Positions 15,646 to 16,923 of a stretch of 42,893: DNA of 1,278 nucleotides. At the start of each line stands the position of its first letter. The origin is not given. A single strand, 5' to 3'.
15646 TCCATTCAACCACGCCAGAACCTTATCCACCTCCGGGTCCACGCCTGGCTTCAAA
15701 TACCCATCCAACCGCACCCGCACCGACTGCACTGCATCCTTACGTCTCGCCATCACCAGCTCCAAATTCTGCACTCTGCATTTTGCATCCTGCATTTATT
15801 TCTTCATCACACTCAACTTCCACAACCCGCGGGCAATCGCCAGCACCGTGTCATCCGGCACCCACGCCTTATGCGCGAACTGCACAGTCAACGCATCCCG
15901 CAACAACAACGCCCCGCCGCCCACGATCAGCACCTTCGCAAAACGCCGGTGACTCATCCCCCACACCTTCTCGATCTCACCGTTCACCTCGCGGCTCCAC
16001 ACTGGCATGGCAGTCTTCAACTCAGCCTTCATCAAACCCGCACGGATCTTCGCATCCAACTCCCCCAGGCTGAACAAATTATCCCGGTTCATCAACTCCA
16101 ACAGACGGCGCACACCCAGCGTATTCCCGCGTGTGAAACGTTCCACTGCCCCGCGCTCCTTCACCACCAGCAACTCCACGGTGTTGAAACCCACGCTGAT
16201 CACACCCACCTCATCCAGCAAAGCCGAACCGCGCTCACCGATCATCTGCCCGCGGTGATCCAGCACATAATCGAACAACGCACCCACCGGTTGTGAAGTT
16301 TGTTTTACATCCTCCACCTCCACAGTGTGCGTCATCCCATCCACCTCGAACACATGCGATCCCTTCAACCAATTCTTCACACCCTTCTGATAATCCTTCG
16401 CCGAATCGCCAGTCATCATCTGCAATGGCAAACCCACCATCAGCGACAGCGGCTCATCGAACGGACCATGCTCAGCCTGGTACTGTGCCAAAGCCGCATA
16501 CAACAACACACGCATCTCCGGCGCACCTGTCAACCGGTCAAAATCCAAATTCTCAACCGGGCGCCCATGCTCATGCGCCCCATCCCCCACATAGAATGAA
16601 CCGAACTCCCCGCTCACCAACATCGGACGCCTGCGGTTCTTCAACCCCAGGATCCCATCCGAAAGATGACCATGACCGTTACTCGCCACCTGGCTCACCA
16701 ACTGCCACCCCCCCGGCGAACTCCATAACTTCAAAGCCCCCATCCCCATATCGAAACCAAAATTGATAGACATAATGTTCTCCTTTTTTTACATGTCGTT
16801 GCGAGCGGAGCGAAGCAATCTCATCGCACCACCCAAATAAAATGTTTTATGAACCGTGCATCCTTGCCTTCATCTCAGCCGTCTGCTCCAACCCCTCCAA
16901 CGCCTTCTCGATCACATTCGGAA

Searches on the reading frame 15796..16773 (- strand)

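Call 7: search_protein_families(library=pfam, proteins=[window:15796-16773:-], max_evalue=0.001)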
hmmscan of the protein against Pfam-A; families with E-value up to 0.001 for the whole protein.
window:15796-16773:- (325 aa): 2 families
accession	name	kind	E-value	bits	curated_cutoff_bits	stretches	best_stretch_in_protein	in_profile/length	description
PF17989.7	ALP_N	-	3.1e-12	47.4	26.3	1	6-164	1-148/148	Actin like proteins N terminal domain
PF21522.3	MreB-like_C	-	6.2e-07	30.5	27.8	1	247-295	73-121/123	Archaeal actin homologue MreB-like, C-terminal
